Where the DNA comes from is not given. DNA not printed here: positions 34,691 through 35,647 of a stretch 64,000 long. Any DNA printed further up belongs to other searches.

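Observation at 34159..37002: Non-Pyl MttB-family methyltransferase coupled (GTGA) to a signal-less PhnD-like binding protein, with no corrinoid partner in sight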

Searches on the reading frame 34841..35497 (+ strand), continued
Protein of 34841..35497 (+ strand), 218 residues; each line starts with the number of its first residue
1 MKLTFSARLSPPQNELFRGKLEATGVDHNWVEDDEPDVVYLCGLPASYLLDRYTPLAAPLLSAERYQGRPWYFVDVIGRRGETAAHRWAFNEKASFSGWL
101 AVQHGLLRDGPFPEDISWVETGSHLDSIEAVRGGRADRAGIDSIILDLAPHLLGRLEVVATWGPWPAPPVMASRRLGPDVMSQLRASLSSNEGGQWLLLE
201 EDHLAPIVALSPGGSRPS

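Call 71: search_protein_families(library=pfam, max_evalue=0.001, proteins=[L155:5586-6425:-, L155:6646-6939:-, L155:6971-8008:-, L155:7998-9161:-, L155:9812-10663:+, L155:10676-11791:-, L155:11846-12529:+, L155:12526-13251:+, L155:13279-14202:+, L155:14262-14720:+])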
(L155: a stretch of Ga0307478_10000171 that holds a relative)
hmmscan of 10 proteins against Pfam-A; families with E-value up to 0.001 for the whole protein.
L155:5586-6425:- (279 aa): 3 families
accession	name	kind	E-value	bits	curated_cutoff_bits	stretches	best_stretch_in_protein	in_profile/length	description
PF00892.27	EamA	-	1.9e-19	70.7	28.2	2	7-136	5-133/135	EamA-like transporter family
PF10639.15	TMEM234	-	1.9e-05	25.2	30.1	0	77-133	57-109/113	Putative transmembrane family 234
PF00893.25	Multi_Drug_Res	-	0.00027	21.9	23.7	1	76-129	40-93/93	Small Multidrug Resistance protein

L155:6646-6939:- (97 aa): 0 families

L155:6971-8008:- (345 aa): 1 family
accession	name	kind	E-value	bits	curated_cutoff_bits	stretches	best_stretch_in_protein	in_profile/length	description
PF02574.22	S-methyl_trans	-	7.1e-41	141.4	22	1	43-309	26-283/283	Homocysteine S-methyltransferase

L155:7998-9161:- (387 aa): 3 families
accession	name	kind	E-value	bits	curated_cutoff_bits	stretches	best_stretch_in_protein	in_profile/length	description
PF01266.30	DAO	-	6.2e-40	138.2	27.9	1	7-363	1-353/353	FAD dependent oxidoreductase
PF03486.20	HI0933_like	-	8.7e-06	25.8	50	0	7-36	2-31/244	HI0933-like protein Rossmann domain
PF07992.20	Pyr_redox_2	-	0.0003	20.7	26.1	0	7-35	2-30/291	Pyridine nucleotide-disulphide oxidoreductase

L155:9812-10663:+ (283 aa): 1 family
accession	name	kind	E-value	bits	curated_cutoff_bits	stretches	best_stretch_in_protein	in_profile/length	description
PF12974.12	Phosphonate-bd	-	4.7e-37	128.1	27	1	33-266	11-242/242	ABC transporter, phosphonate, periplasmic substrate-binding protein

L155:10676-11791:- (371 aa): 6 families
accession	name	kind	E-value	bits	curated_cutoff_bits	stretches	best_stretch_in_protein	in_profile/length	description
PF00005.33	ABC_tran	-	1.1e-34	120.5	25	1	19-164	2-136/137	ABC transporter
PF00571.33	CBS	-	4.9e-09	36.8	24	1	258-293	8-44/57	CBS domain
PF13304.12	AAA_21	-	4.6e-05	24.1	27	0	30-52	1-23/304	AAA domain, putative AbiEii toxin, Type IV TA system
PF13476.12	AAA_23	-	0.0002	22.5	27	1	19-48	11-39/201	AAA domain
PF00004.35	AAA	-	0.00021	22.2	21.2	0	32-49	2-19/131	ATPase family associated with various cellular activities (AAA)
PF13401.12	AAA_22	-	0.00048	20.9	27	0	27-54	4-31/130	AAA domain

L155:11846-12529:+ (227 aa): 1 family
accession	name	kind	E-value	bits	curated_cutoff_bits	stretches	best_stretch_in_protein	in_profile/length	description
PF00528.27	BPD_transp_1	-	1.6e-17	64.3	26.4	1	50-208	2-173/184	Binding-protein-dependent transport system inner membrane component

L155:12526-13251:+ (241 aa): 1 family
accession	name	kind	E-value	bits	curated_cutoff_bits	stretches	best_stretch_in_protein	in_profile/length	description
PF00528.27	BPD_transp_1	-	2.9e-25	89.5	26.4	1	46-205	2-174/184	Binding-protein-dependent transport system inner membrane component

L155:13279-14202:+ (307 aa): 1 family
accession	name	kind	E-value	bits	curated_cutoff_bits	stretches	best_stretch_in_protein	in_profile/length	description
PF04069.17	OpuAC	-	8.2e-50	170.2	21.2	1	38-304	2-257/257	Substrate binding domain of ABC-type glycine betaine transport system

L155:14262-14720:+ (152 aa): 2 families
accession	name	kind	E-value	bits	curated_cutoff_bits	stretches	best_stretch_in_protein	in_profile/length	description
PF10604.15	Polyketide_cyc2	-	4.2e-11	43.8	27.4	1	12-141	9-136/142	Polyketide cyclase / dehydrase and lipid transport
PF03364.25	Polyketide_cyc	-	4.3e-11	43.6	23.4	1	14-128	2-114/126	Polyketide cyclase / dehydrase and lipid transport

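Call 75: search_protein_families(library=pfam, max_evalue=0.001, proteins=[L159:348-893:+, L159:1110-2180:+, L159:2314-2751:-, L159:3809-4612:+, L159:4986-5426:-, L159:5595-7715:-, L159:7975-8958:+, L159:8912-9718:-, L108:11642-13336:+, L108:9131-10747:+])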
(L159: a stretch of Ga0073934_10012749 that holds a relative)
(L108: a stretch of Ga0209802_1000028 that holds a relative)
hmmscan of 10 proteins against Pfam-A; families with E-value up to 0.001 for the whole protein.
L159:348-893:+ (181 aa): 3 families
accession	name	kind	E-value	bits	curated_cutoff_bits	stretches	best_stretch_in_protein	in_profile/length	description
PF00441.29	Acyl-CoA_dh_1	-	1.9e-53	181.1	22.4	1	28-178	1-150/150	Acyl-CoA dehydrogenase, C-terminal domain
PF08028.16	Acyl-CoA_dh_2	-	2.7e-26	92.9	22.7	1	45-166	3-133/134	Acyl-CoA dehydrogenase, C-terminal domain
PF22924.1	ACOX_C_alpha1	-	1.7e-06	28.4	27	1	60-177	26-168/169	Acyl-CoA oxidase, C-alpha1 domain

L159:1110-2180:+ (356 aa): 2 families
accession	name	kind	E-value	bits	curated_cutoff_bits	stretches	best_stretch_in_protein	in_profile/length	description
PF00591.27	Glycos_transf_3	-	5.8e-96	321.5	27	1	89-339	3-253/253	Glycosyl transferase family, a/b domain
PF02885.22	Glycos_trans_3N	-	1.1e-22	80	26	1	8-66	2-60/63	Glycosyl transferase family, helical bundle domain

L159:2314-2751:- (145 aa): 0 families

L159:3809-4612:+ (267 aa): 1 family
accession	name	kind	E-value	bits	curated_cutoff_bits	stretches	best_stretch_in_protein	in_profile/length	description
PF12974.12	Phosphonate-bd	-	5.5e-46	157.3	27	1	6-248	6-242/242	ABC transporter, phosphonate, periplasmic substrate-binding protein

L159:4986-5426:- (146 aa): 2 families
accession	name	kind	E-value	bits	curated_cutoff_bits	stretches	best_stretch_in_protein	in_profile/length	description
PF13975.11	gag-asp_proteas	-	3.9e-09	37.4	28.2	1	49-121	9-87/92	gag-polyprotein putative aspartyl protease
PF13650.11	Asp_protease_2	-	2e-08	35.2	24.3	1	48-113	8-77/90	Aspartyl protease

L159:5595-7715:- (706 aa): 2 families
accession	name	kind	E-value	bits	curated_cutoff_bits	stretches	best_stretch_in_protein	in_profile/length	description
PF00557.29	Peptidase_M24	-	3e-30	106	23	1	474-684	3-208/208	Metallopeptidase family M24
PF01321.24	Creatinase_N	-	1.5e-08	35.7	22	1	322-436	1-95/128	Creatinase/Prolidase N-terminal domain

L159:7975-8958:+ (327 aa): 2 families
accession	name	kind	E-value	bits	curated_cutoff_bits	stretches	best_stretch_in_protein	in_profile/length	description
PF00528.27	BPD_transp_1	-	5.7e-22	78.8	26.4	1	146-320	1-174/184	Binding-protein-dependent transport system inner membrane component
PF12911.12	OppC_N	-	4.2e-08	33.4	23.9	1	54-98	3-47/53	N-terminal TM domain of oligopeptide transport permease C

L159:8912-9718:- (268 aa): 0 families

L108:11642-13336:+ (564 aa): 1 family
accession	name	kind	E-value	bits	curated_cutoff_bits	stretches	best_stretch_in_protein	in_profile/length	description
PF00496.27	SBP_bac_5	-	2.1e-72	244.7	32.4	1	116-469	1-349/368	Bacterial extracellular solute-binding proteins, family 5 Middle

L108:9131-10747:+ (538 aa): 1 family
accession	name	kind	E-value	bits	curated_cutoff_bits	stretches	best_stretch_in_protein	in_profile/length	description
PF12974.12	Phosphonate-bd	-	3.1e-40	138.5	27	1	303-508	43-242/242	ABC transporter, phosphonate, periplasmic substrate-binding protein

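Call 82: predict_structure(alignment_id=A1)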
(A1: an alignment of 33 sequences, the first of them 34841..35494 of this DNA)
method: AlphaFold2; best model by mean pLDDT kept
length: 218 residues; sequences in the alignment: 33
mean_pLDDT: 93.1   pTM: 0.88
mean pLDDT of the five models: 93.1, 93.1, 93.0, 92.7, 91.8
residues with pLDDT >= 90: 195; 70-90: 16; 50-70: 2; < 50: 5
segments of 3 or more residues with pLDDT < 50: 214-218
pLDDT, mean of each block of 10 residues (from residue 1): 94 96 94 92 95 97 93 97 94 93 90 90 97 97 96 96 96 97 96 95 93 53
secondary structure, 60 per line:
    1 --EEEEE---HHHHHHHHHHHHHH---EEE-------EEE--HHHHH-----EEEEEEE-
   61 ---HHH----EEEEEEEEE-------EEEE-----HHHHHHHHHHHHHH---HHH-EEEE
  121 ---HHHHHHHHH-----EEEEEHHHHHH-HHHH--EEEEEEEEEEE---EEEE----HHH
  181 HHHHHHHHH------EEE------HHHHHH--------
elements in order: E3-7 H11-24 E28-30 E38-40 H43-47 E53-59 E71-79 E87-90 H96-109 E117-120 H124-132 E138-142 H143-148 H150-153 E156-166 E170-173 H178-189 E196-198 H205-210

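Call 86: fold_search(model_id=the predicted structure, library=pdb)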
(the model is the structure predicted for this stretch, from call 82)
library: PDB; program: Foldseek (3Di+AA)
matches with E <= 10: 1114; with E <= 0.001: 508
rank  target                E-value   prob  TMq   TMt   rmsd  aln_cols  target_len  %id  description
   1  6xab                  5.8e-16  1.00  0.76  0.66   3.7       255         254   22  Structure of the acetate-bound form of ArrX from Chrysiogenes arsenatis (released 2021-02-17)
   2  6x8w                  7.4e-16  1.00  0.74  0.64   4.3       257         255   22  Structure of ArrX Y138A mutant protein bound to sulfate from Chrysiogenes arsenatis (released 2021-02-17)
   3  7l22                  9.6e-16  1.00  0.72  0.63   4.5       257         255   22  Structure of chloride soak form of ArrX from Chrysiogenes arsenatis (released 2021-02-17)
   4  5o37                  1.6e-15  1.00  0.79  0.67   3.5       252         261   16  Pseudomonas stutzeri PtxB in complex with methylphosphonate (MPn) to 1.37 A resolution (released 2017-12-06)
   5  8ed5                  2.8e-15  1.00  0.72  0.62   4.1       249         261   20  Crystal structure of loop deletion AioX mutant from Pseudorhizobium sp. str. NT-26 (released 2023-11-08)
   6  6xl2                  3.3e-15  1.00  0.71  0.62   4.5       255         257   23  Structure of the arsenate-bound form of ArrX from Chrysiogenes arsenatis (released 2021-02-17)
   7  5lq1_B                5.9e-15  1.00  0.78  0.67   3.6       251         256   16  1.41 A resolution structure of PtxB from Trichodesmium erythraeum IMS101 in complex with methylphosphonate (released 2017-12-06)
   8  5o2j                  6.2e-15  1.00  0.79  0.67   3.5       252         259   17  Pseudomonas stutzeri PtxB in complex with phosphite to 1.52 A resolution (released 2017-12-06)
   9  5jvb_A                9.7e-15  1.00  0.77  0.67   4.0       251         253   15  1.95A resolution structure of PtxB from Trichodesmium erythraeum IMS101 in complex with phosphite (released 2017-11-29)
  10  6esv                  1.0e-14  1.00  0.73  0.62   4.1       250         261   19  Structure of the phosphate-bound form of AioX from Rhizobium sp. str. NT-26 (released 2018-10-17)
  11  6esk                  1.3e-14  1.00  0.72  0.61   4.3       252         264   20  Structure of the apo form of AioX from Rhizobium sp. str. NT-26 (released 2018-10-17)
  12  6x9g                  1.5e-14  1.00  0.70  0.61   4.8       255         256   23  Structure of the malonate-bound form of ArrX from Chrysiogenes arsenatis (released 2021-02-17)
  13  5o2k_B                2.2e-14  1.00  0.57  0.49   6.6       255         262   16  Native apo-structure of Pseudomonas stutzeri PtxB to 2.1 A resolution (released 2017-12-06)
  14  5o2k_E                2.5e-14  1.00  0.57  0.50   6.5       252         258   17  Native apo-structure of Pseudomonas stutzeri PtxB to 2.1 A resolution (released 2017-12-06)
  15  5jvb_B                2.8e-14  1.00  0.77  0.67   3.7       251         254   16  1.95A resolution structure of PtxB from Trichodesmium erythraeum IMS101 in complex with phosphite (released 2017-11-29)
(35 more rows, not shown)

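Call 89: search_protein_families(library=ncbifam, max_evalue=0.01, proteins=[window:34841-35494:+])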
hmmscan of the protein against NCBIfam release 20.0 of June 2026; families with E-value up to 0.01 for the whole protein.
window:34841-35494:+ (218 aa): 1 family
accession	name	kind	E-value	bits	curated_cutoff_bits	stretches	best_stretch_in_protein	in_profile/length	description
TIGR01098.1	3A0109s03R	subfamily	0.0069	15.9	112.05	1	86-186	141-248/253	phosphate/phosphite/phosphonate ABC transporter substrate-binding protein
